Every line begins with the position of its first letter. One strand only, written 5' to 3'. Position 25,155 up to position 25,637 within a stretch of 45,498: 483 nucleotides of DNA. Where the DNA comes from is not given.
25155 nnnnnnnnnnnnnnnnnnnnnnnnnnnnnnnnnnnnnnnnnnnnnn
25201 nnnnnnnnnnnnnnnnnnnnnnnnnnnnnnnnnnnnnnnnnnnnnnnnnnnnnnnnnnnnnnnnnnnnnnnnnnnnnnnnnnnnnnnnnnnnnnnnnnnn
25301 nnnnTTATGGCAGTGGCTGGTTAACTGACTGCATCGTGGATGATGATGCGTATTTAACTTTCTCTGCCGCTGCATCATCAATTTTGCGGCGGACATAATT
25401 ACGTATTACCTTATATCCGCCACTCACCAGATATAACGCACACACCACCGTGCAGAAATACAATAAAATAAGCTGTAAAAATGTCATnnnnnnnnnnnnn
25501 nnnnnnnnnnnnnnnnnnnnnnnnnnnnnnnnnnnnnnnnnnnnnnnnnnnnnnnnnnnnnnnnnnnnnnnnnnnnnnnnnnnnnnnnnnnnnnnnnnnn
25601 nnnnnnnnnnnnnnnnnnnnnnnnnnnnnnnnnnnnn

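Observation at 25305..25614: Possible type I toxin-antitoxin-like module: small membrane peptide with a convergent small-RNA signature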

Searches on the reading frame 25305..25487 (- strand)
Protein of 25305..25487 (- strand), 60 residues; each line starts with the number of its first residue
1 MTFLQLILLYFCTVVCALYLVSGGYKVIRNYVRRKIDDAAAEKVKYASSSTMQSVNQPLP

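Call 4: search_protein_families(library=pfam, proteins=[window:25305-25487:-], max_evalue=0.1)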
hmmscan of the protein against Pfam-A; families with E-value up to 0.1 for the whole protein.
window:25305-25487:- (60 aa): 2 families
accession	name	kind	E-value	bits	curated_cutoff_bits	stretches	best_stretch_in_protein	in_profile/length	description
PF07125.16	DUF1378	-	1.4e-30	105.6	25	1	1-59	1-58/59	Protein of unknown function (DUF1378)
PF10104.14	Brr6_like_C_C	-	0.07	13.3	25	1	3-49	3-48/133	Di-sulfide bridge nucleocytoplasmic transport domain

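Call 53: search_protein_families(library=phrogs, proteins=[window:25305-25487:-], max_evalue=0.01)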
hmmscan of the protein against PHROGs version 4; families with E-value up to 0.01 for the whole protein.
window:25305-25487:- (60 aa): 1 family
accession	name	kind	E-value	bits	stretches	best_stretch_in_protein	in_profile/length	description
phrog_494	-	unknown function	7.9e-30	103.7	1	1-52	1-52/59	-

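Call 54: search_protein_families(library=ncbifam, proteins=[window:25305-25487:-], max_evalue=0.01)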
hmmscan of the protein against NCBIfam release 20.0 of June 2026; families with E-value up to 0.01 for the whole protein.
window:25305-25487:- (60 aa): 0 families

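Call 55: search_dna_similar(query=window:25305-25487:-, collection=phages, mode=protein, max_rows=40, rows=spread, max_evalue=0.001)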
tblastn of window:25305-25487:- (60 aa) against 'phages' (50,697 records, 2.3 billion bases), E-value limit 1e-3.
Records with a match: 309; places in all: 310; records where one place covers at least 80% of the query: 309.
Best place of each record, by identity: 60-80% 2; <60% 307.
By first word of the organism name: Stx2a-converting 124; Escherichia 84; Stx1a-converting 26; Stx2-converting 21; Stx2c-converting 17; Enterobacteria 11; Shigella 7; Stx 6; Stx1 4; Phage 3; and 5 more.
By host as written in the record: - 186; Escherichia coli K514 (EHEC) 8; Escherichia coli O157:H7 5; Escherichia coli O157:H7 Morioka V526 4; Escherichia coli C 4; Escherichia coli str. K-12 substr. MG1655 3; Escherichia coli O157:H7 strain 982243 2; Escherichia coli O157:H7 strain 981795 2; and 75 more.
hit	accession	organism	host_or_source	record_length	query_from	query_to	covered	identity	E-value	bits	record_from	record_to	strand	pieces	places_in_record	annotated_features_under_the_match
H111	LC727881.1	Stx2c-converting phage Stx2c_JNE082796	-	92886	1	60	100%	66.7%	4e-19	84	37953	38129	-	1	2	region of the inserted Bacteriophage Mu-like phage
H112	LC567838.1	Stx2a-converting phage Stx2_95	-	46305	1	59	98%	55.9%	9e-15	71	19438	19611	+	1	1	hypothetical protein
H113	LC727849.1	Stx2a-converting phage Stx2a_JNE071577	-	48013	1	59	98%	55.9%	9e-15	71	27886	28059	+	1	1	record has no annotation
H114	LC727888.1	Stx2c-converting phage Stx2c_JNE110649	-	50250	1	59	98%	55.9%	9e-15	71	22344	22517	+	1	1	none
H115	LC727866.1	Stx2a-converting phage Stx2a_154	-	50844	1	59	98%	55.9%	9e-15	71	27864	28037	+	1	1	record has no annotation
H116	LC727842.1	Stx2a-converting phage Stx2a_JNE130812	-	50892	1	59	98%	55.9%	9e-15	71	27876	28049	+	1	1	record has no annotation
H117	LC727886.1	Stx2c-converting phage Stx2c_04E077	-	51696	1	59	98%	55.9%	9e-15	71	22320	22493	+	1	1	none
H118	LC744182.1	Stx1a-converting phage Stx1a_1602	-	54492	1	59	98%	55.9%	9e-15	71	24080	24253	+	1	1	none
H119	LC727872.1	Stx2a-converting phage Stx2a_EH1535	-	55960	1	59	98%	55.9%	9e-15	71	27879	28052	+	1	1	record has no annotation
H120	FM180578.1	Enterobacteria phage 2851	E. coli O157:H7 strain CB2851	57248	1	59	98%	55.9%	9e-15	71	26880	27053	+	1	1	hypothetical protein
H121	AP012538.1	Stx2-converting phage Stx2a_WGPS4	Escherichia coli O157:H7 strain 990281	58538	1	59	98%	55.9%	9e-15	71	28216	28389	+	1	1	hypothetical protein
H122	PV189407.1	Escherichia phage vB_EcoP_phi419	Escherichia coli K514 (EHEC)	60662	1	59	98%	55.9%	9e-15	71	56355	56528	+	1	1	hypothetical protein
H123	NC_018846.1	Escherichia phage P13374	Escherichia coli CB13374, serotype ...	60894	1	59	98%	55.9%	9e-15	71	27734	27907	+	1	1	DUF1378 family protein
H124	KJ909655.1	Escherichia Stx1-converting recombinant phage HUN/2013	Escherichia coli O157:H7 Sakai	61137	1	59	98%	55.9%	9e-15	71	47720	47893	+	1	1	hypothetical protein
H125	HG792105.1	Escherichia phage P14437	Homo sapiens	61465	1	59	98%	55.9%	9e-15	71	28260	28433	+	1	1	ORF48: hypothetical protein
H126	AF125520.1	Escherichia phage 933W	Escherichia coli O157:H7, strain EDL933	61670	1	59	98%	55.9%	9e-15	71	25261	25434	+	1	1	L0106: hypothetical protein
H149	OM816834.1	Stenotrophomonas phage vB_SmeS_BUCT708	Stenotrophomonas maltophilia BUCT708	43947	1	51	85%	58.8%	2e-9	56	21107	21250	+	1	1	DUF1378 family protein | hypothetical protein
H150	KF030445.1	Escherichia phage 1720a-02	Escherichia coli strain O174:H21 ...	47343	1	50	83%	56.0%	4e-13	67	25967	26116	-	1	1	hypothetical protein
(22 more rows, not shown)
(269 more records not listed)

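Call 56: get_annotated_region(hit=H126, flank=2500)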
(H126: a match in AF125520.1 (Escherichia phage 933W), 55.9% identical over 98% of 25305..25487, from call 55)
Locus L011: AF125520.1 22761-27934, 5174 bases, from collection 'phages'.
description: Bacteriophage 933W, complete genome.
organism: Escherichia phage 933W (NCBI taxid 10730)
taxonomy: Viruses; Duplodnaviria; Heunggongvirae; Uroviricota; Caudoviricetes; Sepvirinae; Traversvirus; Traversvirus tv933W
host: Escherichia coli O157:H7, strain EDL933; source: -; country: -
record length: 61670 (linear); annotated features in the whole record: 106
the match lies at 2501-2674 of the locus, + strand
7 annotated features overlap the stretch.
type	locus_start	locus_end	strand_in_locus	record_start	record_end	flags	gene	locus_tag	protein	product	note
CDS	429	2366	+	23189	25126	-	L0105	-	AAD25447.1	hypothetical protein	similar to YjhS protein of Escherichia coli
CDS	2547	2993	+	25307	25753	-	L0106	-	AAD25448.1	hypothetical protein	-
CDS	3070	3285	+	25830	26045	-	S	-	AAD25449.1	protein S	similar to S protein of bacteriophage H19B and Qin; host cell lysis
CDS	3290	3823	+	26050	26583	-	R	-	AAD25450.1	endolysin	similar to R protein of bacteriophage Qin; host cell lysis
CDS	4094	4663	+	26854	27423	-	ant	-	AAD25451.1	putative antirepressor protein Ant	similar to Ant antirepressor of bacteriophage P22; possible regulation of host cell lysis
CDS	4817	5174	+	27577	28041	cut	Rz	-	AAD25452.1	endopeptidase Rz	similar to Rz protein of bacteriophage lambda; host cell lysis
CDS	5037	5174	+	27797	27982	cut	Rz1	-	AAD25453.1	Rz1 protein precursor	outer membrane lipoprotein; similar to Rz1 protein of bacteriophage lambda; possible involvement in host cell lysis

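Call 57: get_annotated_region(hit=H150, flank=2500)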
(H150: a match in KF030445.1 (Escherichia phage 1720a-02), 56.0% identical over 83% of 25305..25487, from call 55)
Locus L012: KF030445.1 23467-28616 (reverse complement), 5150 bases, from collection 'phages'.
description: Escherichia phage 1720a-02, complete genome.
organism: Escherichia phage 1720a-02 (NCBI taxid 1115653)
taxonomy: Viruses; Duplodnaviria; Heunggongvirae; Uroviricota; Caudoviricetes
host: Escherichia coli strain O174:H21 isolate 1720a; source: -; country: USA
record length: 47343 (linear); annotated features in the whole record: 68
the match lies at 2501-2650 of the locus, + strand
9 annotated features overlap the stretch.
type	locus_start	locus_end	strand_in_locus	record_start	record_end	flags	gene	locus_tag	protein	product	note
CDS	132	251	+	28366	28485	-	-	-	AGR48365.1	hypothetical protein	-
CDS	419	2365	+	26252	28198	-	-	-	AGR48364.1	mobile element protein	-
CDS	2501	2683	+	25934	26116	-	-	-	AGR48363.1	hypothetical protein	-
CDS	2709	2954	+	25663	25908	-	-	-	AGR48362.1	hypothetical protein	ORF C81-like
CDS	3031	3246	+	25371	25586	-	-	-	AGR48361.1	lysis protein S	-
CDS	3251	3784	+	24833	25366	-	-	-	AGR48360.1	putative endolysin R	-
CDS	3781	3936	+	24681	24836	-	-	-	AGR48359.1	chromosome segregation ATPase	-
CDS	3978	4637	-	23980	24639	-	-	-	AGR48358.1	chloramphenicol acetyl transferase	-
CDS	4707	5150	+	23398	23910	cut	-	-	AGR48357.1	putative endopeptidase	-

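Call 58: get_annotated_region(hit=H149, flank=2500)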
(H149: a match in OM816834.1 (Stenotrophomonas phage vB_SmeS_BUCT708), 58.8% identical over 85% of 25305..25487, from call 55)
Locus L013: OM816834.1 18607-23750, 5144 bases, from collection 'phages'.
description: Stenotrophomonas phage vB_SmeS_BUCT708, complete genome.
organism: Stenotrophomonas phage vB_SmeS_BUCT708 (NCBI taxid 3012328)
taxonomy: Viruses; Duplodnaviria; Heunggongvirae; Uroviricota; Caudoviricetes
host: Stenotrophomonas maltophilia BUCT708; source: hospital sewage; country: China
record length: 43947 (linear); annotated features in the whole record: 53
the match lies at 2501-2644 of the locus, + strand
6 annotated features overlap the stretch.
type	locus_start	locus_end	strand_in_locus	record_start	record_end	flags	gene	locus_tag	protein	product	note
CDS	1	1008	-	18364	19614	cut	-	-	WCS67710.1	hypothetical protein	-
CDS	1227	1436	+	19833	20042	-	-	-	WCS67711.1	class II holin family protein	-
CDS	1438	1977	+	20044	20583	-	-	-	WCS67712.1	lysozyme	-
CDS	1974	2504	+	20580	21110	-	-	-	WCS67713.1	hypothetical protein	-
CDS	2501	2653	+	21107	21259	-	-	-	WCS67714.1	DUF1378 family protein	-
CDS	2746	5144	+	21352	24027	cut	-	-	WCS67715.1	hypothetical protein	-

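Call 65: find_related_loci(query=A2, collection=genome_contigs, flank=3000)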
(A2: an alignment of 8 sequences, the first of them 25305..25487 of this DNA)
Query A2 (60 aa) in genome_contigs; peptide patterns used: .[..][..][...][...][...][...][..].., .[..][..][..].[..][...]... (x = any residue, [..] = any of these).
59 stretches matched a pattern, but none encodes a relative of the query by tblastn (E <= 1e-3).

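Call 66: find_related_loci(query=A2, collection=viral_contigs, flank=2500)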
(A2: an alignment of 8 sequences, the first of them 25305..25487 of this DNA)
Query A2 (60 aa) in viral_contigs; peptide patterns used: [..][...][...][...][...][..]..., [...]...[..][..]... (x = any residue, [..] = any of these).
600 stretches matched a pattern (row limit reached: there are more); 216 encode a relative of the query (tblastn E <= 1e-3); the best 80 are kept; 80 distinct loci.
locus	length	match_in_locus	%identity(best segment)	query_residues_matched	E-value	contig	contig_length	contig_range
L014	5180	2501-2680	100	1-60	4e-37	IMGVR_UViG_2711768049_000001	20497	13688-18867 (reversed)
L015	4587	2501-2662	73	1-60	3e-25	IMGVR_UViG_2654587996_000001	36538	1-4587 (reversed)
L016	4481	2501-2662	78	1-60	5e-25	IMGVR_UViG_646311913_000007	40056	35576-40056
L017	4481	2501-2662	78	1-60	5e-25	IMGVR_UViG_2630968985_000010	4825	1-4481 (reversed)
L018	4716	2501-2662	73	1-60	8e-25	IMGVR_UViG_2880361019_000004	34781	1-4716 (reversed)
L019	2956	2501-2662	73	1-60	2e-24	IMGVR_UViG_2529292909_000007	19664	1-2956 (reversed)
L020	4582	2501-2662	73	1-60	2e-24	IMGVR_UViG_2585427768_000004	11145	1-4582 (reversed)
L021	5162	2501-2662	73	1-60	2e-24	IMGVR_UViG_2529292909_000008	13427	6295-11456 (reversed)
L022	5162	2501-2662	73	1-60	2e-24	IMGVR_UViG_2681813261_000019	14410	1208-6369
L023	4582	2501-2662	73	1-60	2e-24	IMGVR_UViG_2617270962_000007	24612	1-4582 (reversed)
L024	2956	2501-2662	73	1-60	2e-24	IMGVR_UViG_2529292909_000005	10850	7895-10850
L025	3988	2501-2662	73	1-60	2e-24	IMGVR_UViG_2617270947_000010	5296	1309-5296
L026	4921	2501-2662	73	1-60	2e-24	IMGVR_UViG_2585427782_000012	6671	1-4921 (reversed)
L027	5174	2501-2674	71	1-59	2e-23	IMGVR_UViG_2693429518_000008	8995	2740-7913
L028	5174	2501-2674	71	1-59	2e-23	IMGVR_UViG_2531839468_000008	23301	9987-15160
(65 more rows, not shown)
